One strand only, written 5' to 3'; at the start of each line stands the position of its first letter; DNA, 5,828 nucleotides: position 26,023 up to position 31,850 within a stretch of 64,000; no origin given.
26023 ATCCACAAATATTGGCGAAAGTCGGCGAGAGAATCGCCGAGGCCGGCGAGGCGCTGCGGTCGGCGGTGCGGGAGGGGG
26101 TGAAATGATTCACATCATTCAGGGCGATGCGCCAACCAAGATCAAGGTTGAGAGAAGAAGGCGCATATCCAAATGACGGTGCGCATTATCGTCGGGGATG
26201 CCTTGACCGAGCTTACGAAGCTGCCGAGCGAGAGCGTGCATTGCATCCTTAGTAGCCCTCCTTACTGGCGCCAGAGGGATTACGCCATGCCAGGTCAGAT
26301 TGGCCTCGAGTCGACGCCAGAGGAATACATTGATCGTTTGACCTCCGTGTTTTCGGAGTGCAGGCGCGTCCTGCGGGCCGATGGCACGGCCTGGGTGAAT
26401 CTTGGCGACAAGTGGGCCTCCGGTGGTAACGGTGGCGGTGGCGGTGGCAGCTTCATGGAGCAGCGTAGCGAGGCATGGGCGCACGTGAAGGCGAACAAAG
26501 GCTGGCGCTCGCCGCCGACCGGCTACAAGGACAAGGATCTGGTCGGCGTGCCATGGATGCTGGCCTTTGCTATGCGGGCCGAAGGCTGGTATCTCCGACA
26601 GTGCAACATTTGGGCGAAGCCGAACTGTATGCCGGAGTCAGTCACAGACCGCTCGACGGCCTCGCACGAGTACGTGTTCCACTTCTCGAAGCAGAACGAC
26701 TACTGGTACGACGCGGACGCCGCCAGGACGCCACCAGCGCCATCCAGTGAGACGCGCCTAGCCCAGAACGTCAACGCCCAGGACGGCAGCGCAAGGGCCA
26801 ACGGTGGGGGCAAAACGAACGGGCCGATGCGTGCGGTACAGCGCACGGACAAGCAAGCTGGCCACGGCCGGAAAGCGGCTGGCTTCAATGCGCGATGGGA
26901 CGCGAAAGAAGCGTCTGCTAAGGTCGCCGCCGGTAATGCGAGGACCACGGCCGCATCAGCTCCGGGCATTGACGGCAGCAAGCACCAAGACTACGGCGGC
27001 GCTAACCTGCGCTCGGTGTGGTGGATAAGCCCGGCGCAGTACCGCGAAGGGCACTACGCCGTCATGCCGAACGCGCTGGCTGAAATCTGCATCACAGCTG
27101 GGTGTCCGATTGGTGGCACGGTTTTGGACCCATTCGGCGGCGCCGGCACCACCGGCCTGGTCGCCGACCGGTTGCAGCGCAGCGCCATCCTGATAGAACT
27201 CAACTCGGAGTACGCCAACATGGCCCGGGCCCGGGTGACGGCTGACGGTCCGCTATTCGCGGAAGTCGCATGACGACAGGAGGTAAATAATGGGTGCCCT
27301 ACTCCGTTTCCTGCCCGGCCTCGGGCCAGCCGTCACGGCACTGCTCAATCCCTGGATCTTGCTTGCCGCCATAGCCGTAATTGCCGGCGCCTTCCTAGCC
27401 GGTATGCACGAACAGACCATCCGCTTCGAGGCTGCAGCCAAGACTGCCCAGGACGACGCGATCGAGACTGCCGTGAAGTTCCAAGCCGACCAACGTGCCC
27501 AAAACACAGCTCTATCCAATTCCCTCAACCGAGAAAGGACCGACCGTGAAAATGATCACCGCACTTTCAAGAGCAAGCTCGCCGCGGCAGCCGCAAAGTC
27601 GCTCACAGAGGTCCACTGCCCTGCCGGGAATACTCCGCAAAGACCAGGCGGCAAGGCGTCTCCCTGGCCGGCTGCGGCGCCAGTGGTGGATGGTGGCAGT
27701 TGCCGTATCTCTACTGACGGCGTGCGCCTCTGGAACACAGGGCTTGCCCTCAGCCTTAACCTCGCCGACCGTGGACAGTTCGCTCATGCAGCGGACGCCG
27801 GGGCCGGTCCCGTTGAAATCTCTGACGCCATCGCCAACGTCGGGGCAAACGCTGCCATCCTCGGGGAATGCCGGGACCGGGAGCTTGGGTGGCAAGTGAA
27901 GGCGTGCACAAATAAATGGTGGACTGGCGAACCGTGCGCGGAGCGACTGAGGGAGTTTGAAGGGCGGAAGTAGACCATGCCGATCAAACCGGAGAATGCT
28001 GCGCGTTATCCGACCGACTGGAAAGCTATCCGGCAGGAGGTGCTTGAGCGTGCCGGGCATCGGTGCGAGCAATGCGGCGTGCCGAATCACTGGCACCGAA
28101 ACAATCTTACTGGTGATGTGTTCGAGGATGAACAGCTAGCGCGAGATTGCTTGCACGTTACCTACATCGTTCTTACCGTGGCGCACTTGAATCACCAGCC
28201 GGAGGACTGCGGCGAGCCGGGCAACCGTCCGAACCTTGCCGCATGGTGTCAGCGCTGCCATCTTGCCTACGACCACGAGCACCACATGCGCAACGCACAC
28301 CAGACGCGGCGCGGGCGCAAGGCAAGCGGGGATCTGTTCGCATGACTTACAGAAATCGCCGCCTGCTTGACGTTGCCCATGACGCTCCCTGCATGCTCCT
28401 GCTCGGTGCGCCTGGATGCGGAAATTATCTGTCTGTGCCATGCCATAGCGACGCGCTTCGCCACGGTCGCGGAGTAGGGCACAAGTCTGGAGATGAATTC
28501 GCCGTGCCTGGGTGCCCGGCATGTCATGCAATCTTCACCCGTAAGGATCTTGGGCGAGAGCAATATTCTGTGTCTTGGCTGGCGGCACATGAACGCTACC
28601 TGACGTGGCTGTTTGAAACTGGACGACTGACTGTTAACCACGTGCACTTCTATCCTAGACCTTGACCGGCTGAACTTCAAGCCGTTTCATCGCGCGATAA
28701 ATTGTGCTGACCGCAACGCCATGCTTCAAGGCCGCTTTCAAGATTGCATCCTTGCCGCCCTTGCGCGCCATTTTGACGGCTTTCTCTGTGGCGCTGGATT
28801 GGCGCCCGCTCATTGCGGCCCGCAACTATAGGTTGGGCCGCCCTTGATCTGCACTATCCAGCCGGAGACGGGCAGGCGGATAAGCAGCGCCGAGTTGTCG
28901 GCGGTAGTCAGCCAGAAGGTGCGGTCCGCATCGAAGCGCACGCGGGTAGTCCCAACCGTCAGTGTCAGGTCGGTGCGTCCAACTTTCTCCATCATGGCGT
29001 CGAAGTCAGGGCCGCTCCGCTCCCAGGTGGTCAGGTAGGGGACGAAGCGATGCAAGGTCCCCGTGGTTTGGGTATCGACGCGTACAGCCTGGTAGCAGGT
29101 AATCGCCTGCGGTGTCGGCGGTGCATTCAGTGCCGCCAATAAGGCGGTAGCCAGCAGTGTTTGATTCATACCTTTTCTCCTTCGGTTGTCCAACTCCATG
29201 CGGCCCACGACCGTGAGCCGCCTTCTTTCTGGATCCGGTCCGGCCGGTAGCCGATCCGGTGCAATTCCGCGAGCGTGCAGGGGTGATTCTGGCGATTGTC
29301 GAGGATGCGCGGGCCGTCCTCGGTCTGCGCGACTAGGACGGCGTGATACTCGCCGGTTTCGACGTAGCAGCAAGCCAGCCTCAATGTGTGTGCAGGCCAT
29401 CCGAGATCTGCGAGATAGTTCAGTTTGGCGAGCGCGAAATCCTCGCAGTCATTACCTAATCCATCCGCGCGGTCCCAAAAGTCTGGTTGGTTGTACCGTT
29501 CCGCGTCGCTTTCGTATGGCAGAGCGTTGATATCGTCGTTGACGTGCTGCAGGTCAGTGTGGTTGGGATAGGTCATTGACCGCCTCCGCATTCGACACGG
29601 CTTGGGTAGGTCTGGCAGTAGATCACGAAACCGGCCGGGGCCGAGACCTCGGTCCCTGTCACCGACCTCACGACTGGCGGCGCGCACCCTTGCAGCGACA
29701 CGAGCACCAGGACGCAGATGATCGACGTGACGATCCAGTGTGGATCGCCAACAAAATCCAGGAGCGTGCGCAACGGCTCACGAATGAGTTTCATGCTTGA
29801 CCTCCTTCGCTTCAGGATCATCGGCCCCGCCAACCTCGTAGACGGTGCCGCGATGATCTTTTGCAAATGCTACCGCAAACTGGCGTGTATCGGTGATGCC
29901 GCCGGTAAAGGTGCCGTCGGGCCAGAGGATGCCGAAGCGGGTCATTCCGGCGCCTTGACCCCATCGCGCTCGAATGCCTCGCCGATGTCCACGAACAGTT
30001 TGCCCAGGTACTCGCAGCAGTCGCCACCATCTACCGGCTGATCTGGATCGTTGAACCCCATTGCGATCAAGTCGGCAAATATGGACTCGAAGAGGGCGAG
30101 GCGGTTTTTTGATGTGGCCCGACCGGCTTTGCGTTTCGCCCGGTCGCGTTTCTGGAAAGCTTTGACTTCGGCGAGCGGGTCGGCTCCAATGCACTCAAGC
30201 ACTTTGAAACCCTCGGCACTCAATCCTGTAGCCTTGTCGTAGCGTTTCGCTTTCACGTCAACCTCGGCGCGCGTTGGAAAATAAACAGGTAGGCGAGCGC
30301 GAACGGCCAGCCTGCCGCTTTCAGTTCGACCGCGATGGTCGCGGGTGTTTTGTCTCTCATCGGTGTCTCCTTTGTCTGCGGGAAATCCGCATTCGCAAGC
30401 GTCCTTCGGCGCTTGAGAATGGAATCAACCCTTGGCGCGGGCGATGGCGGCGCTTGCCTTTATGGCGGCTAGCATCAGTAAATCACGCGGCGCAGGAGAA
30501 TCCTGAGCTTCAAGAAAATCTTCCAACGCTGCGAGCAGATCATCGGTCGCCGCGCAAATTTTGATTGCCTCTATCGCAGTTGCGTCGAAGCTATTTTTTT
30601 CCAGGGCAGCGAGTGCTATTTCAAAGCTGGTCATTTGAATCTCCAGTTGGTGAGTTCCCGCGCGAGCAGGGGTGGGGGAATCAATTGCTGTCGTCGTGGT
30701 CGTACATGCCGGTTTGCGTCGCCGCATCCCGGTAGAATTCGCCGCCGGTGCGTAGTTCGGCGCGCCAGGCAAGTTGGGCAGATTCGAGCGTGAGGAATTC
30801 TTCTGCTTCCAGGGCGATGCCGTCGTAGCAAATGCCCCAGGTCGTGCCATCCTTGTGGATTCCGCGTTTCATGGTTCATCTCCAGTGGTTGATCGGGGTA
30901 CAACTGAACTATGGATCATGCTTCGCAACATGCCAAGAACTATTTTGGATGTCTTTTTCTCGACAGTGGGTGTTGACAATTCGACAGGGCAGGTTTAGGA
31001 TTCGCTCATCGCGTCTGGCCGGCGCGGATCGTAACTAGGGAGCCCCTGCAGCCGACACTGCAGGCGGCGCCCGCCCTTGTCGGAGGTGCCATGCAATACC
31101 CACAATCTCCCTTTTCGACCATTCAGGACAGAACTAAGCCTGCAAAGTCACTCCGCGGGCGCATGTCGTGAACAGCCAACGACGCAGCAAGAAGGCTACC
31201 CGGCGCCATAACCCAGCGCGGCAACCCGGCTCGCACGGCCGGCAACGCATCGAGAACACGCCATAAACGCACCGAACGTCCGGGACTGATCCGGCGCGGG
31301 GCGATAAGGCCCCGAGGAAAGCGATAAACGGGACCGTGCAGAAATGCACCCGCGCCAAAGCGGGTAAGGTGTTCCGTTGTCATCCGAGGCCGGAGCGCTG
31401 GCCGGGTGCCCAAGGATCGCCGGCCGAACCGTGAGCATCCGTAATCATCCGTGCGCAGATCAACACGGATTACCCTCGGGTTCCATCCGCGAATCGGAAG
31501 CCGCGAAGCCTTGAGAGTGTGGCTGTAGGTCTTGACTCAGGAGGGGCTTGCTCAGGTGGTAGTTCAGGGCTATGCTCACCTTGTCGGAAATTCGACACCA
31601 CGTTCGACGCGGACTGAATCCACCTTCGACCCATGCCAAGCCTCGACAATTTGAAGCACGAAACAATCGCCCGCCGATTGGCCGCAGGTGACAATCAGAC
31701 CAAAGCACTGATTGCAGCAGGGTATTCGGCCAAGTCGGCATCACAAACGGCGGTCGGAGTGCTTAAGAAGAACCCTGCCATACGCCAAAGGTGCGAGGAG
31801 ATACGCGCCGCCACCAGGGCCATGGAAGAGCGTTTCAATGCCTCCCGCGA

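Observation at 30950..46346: Ten-copy TGTCG-N6-CGACA palindrome set plus a stand-alone Fis-type HTH protein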

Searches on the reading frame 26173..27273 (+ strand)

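Call 17: search_protein_families(library=pfam, proteins=[window:26173-27273:+], max_evalue=0.01)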
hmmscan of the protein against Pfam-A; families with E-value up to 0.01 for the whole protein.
window:26173-27273:+ (366 aa): 1 family
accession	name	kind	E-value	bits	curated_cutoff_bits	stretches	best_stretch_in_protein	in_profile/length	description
PF01555.25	N6_N4_Mtase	-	7.3e-42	144.2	26.7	1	22-351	1-219/221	DNA methylase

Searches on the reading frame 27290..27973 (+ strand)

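Call 17: search_protein_families(library=pfam, proteins=[window:27290-27973:+], max_evalue=0.01)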
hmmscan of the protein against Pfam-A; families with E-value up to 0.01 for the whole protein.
window:27290-27973:+ (227 aa): 1 family
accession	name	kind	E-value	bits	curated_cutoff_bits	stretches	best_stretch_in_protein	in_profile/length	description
PF23933.1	DUF7269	-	0.0064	17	29.1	1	2-107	9-104/162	Family of unknown function (DUF7269)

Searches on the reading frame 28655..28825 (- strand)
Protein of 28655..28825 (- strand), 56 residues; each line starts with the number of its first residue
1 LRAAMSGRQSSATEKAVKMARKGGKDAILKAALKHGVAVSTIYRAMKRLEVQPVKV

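Call 61: search_protein_families(library=pfam, proteins=[window:28655-28825:-], max_evalue=0.1)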
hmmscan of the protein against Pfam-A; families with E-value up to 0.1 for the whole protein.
window:28655-28825:- (56 aa): 4 families
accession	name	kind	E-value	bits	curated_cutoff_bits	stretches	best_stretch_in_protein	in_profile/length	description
PF05225.22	HTH_psq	-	0.0057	16.8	20.4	1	15-48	7-39/45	helix-turn-helix, Psq domain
PF13518.12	HTH_28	-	0.055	14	25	1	15-50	4-37/52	Helix-turn-helix domain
PF02796.21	HTH_7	-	0.072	13.7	23.8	1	7-44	1-40/45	Helix-turn-helix domain of resolvase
PF13551.12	HTH_29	-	0.097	13.2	28.1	0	16-50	4-37/64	Winged helix-turn helix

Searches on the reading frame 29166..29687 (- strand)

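Call 17: search_protein_families(library=pfam, proteins=[window:29166-29687:-], max_evalue=0.01)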
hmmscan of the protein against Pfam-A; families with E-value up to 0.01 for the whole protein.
window:29166-29687:- (173 aa): 1 family
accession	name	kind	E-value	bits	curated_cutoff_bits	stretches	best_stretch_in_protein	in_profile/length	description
PF06035.17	Peptidase_C93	-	1.9e-21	77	27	1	36-162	32-155/162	Bacterial transglutaminase-like cysteine proteinase BTLCP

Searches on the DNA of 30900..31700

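Call 33: search_rna_families(source=window, start=30900, end=31700, threshold=evalue, max_evalue=1)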
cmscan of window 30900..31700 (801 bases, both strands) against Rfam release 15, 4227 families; matches with E-value up to 1: 0.
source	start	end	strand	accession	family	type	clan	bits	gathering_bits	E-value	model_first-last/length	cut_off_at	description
